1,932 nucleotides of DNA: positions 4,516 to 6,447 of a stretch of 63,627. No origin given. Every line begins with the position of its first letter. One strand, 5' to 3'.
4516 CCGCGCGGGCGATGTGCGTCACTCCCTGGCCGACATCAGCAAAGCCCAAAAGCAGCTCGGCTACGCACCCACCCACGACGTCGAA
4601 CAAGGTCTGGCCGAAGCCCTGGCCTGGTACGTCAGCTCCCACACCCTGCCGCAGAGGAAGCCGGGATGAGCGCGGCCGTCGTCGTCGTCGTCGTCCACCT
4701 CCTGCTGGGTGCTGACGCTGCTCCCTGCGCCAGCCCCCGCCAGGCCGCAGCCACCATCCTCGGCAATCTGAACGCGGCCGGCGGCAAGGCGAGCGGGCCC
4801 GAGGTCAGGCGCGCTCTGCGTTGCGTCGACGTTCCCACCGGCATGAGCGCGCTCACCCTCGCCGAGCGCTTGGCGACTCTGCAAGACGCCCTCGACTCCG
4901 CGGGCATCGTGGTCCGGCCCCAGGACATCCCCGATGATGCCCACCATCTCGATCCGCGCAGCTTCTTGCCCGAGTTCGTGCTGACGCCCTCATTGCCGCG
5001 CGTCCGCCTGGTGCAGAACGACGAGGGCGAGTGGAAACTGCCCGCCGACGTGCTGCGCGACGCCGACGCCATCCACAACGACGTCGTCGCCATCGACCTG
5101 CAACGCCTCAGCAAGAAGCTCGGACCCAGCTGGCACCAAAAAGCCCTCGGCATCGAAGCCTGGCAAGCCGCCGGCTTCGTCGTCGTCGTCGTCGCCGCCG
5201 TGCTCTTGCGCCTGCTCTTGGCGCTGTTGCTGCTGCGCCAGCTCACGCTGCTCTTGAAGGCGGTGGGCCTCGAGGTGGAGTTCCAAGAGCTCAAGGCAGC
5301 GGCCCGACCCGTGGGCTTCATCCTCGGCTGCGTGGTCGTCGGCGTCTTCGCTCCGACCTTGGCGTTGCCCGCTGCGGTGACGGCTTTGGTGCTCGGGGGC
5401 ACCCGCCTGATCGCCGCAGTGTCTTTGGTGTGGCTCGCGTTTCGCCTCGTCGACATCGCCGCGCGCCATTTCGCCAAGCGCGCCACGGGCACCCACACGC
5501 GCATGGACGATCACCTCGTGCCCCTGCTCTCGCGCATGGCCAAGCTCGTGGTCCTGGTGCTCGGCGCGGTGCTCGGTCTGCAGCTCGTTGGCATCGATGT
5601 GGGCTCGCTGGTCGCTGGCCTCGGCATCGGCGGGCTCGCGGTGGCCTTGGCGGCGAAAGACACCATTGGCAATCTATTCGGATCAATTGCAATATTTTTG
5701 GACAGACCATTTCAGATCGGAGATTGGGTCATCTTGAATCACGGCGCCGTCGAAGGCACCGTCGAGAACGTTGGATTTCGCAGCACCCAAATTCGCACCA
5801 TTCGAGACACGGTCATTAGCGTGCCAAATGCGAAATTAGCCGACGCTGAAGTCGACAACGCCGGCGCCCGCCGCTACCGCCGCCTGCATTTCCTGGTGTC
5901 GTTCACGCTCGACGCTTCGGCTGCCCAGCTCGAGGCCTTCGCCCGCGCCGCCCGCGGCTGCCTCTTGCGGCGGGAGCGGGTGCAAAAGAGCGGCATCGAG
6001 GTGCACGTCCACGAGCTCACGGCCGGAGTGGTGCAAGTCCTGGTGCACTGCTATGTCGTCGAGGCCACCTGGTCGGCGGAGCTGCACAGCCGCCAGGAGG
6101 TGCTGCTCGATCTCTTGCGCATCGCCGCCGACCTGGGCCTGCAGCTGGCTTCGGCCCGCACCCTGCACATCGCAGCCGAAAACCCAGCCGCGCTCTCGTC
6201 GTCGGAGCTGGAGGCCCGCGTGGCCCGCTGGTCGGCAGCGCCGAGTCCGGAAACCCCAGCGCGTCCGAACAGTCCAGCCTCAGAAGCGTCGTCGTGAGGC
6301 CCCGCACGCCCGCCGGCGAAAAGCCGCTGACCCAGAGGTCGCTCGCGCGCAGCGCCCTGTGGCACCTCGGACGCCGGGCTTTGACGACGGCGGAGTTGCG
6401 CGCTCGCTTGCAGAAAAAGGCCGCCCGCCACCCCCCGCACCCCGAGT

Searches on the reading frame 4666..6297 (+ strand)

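Call 41: search_protein_families(library=pfam, proteins=[window:4666-6297:+], max_evalue=0.0001)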
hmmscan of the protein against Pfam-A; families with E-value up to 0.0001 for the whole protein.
window:4666-6297:+ (543 aa): 2 families
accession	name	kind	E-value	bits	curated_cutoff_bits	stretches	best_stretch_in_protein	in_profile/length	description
PF00924.24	MS_channel_2nd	-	4.2e-18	65.6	20.2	1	332-399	1-66/68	Mechanosensitive ion channel, beta-domain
PF21088.3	MS_channel_1st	-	8.8e-08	32.4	23.1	1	293-331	4-42/42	Mechanosensitive ion channel, transmembrane helices 2/3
